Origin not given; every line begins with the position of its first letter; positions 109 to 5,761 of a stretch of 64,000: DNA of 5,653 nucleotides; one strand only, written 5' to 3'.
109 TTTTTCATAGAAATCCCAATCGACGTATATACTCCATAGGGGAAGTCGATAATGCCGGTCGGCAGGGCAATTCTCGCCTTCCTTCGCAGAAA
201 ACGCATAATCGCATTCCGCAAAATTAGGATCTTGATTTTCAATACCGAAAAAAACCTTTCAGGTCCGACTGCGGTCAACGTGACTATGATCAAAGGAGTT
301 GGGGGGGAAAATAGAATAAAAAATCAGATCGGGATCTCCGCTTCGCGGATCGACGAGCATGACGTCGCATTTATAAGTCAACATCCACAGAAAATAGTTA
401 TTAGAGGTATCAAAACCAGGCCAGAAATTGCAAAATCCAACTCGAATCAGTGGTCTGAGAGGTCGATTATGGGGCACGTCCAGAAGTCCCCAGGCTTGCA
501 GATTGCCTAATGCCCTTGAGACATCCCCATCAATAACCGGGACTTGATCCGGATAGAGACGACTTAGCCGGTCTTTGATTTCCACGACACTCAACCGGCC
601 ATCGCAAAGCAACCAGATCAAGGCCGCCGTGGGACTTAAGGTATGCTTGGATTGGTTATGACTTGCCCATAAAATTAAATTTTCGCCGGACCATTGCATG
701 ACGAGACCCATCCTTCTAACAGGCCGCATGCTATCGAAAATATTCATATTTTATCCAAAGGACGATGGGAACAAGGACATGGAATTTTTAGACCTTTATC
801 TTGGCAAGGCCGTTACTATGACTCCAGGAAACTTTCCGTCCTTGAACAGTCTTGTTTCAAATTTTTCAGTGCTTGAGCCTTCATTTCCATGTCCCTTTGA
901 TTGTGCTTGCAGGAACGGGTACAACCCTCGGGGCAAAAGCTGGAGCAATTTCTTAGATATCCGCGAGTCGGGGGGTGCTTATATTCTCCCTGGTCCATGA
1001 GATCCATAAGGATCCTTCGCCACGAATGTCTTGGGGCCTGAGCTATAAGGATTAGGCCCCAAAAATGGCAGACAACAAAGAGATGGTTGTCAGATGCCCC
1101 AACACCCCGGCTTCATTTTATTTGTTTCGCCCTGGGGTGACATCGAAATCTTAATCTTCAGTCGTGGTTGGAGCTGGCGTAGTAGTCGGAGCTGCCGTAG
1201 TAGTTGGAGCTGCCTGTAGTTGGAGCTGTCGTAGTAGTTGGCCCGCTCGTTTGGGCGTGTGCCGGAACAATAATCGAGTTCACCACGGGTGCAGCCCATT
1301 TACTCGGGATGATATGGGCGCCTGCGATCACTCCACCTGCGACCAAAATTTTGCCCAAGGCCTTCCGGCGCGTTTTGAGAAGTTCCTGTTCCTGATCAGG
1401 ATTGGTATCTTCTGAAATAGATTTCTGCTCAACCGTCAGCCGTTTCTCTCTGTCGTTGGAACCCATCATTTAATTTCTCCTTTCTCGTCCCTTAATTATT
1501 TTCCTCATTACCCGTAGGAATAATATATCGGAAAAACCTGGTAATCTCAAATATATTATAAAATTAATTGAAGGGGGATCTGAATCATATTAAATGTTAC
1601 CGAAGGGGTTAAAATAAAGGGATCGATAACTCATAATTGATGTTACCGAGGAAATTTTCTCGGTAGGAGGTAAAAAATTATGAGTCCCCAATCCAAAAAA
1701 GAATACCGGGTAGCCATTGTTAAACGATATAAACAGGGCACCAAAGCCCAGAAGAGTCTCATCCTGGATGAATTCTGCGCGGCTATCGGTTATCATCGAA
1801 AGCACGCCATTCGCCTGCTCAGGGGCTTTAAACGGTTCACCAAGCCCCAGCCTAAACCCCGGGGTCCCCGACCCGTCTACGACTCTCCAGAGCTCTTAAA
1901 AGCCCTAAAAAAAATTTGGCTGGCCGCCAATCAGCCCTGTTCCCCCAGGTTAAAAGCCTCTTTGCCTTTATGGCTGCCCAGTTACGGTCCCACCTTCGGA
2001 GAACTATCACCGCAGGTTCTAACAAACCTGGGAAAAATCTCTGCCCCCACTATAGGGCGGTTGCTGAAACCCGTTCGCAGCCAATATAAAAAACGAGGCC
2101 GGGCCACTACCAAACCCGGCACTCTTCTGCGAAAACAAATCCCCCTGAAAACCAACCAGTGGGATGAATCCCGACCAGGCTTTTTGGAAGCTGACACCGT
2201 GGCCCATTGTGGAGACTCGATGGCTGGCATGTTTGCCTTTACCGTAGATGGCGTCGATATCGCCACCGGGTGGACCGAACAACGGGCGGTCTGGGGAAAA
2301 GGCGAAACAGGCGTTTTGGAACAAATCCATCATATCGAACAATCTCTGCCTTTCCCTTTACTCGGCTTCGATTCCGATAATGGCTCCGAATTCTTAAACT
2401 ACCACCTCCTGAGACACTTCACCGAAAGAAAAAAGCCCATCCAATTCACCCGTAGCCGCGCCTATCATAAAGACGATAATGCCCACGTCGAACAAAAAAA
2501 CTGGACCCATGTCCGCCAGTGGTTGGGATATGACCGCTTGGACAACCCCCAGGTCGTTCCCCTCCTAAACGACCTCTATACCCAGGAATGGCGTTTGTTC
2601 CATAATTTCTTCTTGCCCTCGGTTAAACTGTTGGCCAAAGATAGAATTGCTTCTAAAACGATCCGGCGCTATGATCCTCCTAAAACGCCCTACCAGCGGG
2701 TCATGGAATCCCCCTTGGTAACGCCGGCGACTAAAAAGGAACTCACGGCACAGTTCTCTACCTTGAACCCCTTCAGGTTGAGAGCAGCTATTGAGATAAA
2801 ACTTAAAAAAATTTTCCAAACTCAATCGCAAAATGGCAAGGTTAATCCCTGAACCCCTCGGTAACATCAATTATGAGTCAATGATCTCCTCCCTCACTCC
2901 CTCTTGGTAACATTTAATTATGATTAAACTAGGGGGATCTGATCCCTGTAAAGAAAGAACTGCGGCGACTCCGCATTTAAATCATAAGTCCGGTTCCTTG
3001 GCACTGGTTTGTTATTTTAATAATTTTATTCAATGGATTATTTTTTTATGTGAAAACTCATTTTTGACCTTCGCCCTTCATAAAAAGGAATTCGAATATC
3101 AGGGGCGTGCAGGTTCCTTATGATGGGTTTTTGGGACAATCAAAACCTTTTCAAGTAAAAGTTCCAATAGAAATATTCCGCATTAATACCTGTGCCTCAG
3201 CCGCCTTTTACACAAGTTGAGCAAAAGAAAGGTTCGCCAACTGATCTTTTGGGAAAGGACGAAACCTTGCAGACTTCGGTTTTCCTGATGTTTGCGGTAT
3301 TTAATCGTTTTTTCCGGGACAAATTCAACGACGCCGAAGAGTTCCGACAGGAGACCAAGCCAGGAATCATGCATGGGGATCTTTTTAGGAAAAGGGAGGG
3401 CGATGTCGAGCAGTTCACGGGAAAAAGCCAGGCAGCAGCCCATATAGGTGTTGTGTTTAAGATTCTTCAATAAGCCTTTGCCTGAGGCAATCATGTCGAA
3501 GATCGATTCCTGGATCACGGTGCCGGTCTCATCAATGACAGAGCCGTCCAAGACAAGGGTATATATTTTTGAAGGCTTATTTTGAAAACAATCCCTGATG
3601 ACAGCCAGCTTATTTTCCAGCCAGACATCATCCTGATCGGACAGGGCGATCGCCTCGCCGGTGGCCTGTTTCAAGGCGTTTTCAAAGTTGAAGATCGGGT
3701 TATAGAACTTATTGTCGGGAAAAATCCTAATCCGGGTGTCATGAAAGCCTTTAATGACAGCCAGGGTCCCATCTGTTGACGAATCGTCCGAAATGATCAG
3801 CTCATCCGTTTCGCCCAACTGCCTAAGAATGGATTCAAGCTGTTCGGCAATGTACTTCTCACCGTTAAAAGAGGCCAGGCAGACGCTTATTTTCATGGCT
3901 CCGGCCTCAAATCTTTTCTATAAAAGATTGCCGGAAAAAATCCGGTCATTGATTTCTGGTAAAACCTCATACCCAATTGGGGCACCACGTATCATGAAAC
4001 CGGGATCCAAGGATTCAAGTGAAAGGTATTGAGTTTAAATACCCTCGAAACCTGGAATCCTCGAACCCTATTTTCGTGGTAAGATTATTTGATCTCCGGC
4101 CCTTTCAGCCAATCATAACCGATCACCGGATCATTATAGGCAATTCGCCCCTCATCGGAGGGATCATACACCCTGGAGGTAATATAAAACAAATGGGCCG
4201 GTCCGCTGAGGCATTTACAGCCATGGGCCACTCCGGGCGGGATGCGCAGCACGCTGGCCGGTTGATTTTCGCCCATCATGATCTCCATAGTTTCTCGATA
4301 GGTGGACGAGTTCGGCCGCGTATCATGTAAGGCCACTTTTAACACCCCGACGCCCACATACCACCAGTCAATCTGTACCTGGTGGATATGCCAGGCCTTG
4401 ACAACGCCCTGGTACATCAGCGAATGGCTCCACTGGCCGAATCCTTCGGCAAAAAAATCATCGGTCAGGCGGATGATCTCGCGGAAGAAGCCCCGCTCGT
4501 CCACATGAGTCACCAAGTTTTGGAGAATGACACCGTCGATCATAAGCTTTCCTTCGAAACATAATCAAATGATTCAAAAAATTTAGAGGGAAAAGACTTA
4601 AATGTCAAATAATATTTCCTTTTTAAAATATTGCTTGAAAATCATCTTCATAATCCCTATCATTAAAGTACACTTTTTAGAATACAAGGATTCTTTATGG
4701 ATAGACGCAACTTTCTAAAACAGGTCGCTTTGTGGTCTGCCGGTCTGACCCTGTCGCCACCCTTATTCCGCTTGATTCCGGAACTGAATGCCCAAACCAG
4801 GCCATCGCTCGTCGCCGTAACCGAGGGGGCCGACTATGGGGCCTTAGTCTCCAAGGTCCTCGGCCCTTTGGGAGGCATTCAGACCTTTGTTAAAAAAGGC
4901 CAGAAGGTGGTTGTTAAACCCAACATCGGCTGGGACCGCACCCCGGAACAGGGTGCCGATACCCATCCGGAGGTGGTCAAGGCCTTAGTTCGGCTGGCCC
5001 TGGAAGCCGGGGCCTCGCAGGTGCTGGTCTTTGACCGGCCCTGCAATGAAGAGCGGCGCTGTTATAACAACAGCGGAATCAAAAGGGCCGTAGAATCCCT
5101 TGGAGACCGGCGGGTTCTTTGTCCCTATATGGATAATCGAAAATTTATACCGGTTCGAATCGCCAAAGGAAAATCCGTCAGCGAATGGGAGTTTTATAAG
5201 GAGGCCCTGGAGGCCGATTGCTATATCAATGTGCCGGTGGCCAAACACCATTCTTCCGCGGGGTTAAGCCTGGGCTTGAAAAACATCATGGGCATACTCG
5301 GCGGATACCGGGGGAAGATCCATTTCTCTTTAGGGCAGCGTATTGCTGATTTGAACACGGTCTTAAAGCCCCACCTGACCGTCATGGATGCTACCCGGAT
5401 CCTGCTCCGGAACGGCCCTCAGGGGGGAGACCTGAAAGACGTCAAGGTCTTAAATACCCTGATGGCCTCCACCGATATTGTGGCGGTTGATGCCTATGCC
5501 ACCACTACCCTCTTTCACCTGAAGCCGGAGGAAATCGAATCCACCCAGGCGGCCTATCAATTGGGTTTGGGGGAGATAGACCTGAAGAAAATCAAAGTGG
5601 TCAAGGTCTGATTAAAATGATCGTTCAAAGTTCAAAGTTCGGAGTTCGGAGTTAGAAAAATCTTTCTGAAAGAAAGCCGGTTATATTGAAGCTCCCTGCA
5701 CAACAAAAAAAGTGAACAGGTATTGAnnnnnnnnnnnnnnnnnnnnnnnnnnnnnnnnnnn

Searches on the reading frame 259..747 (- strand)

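Call 44: search_protein_families(library=pfam, proteins=[window:259-747:-], max_evalue=0.00001)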
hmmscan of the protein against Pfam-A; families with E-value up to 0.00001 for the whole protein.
window:259-747:- (162 aa): 1 family
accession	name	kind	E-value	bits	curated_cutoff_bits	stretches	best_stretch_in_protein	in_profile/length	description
PF05402.18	PqqD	-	2.8e-08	34.4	23.4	1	35-89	13-67/67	Coenzyme PQQ synthesis protein D (PqqD)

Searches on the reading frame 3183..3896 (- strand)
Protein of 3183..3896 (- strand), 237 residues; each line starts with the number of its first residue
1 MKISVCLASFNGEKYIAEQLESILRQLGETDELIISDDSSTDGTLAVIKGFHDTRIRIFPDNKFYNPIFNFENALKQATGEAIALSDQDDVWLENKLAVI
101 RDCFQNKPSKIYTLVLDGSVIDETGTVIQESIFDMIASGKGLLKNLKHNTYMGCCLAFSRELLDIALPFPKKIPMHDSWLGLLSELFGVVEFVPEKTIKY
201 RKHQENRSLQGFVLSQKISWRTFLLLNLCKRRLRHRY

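Call 44: search_protein_families(library=pfam, proteins=[window:3183-3896:-], max_evalue=0.00001)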
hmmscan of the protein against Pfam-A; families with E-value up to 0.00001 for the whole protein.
window:3183-3896:- (237 aa): 3 families
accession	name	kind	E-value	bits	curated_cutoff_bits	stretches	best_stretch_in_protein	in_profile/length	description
PF00535.33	Glycos_transf_2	-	1.4e-21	77.6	23.3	1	4-163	1-164/168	Glycosyl transferase family 2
PF10111.15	Glyco_tranf_2_2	-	7.3e-07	29.4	27.3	1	5-104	4-106/276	Glycosyltransferase like family 2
PF13641.12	Glyco_tranf_2_3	-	3.1e-06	27.8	27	1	3-110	3-117/230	Glycosyltransferase like family 2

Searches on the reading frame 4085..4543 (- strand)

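Call 44: search_protein_families(library=pfam, proteins=[window:4085-4543:-], max_evalue=0.00001)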
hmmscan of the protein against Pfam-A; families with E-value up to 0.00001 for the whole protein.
window:4085-4543:- (152 aa): 1 family
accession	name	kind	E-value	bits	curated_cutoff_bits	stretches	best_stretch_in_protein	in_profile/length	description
PF00908.23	dTDP_sugar_isom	-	7.9e-21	74.9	27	1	2-148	4-153/168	dTDP-4-dehydrorhamnose 3,5-epimerase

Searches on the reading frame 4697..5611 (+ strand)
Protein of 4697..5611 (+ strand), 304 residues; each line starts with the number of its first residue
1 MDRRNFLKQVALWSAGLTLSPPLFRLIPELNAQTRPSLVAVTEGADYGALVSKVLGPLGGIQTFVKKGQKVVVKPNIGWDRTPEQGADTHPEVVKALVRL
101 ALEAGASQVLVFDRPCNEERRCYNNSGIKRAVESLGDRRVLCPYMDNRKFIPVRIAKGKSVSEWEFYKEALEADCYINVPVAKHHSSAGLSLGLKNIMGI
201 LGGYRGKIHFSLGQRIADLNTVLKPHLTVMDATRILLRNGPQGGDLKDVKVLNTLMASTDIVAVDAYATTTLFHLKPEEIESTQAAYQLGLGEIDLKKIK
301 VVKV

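Call 44: search_protein_families(library=pfam, proteins=[window:4697-5611:+], max_evalue=0.00001)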
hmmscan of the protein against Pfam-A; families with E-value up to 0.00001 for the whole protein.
window:4697-5611:+ (304 aa): 1 family
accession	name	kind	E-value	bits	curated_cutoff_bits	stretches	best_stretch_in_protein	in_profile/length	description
PF04015.17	DUF362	-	1.2e-53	182.6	24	1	71-269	1-199/200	Domain of unknown function (DUF362)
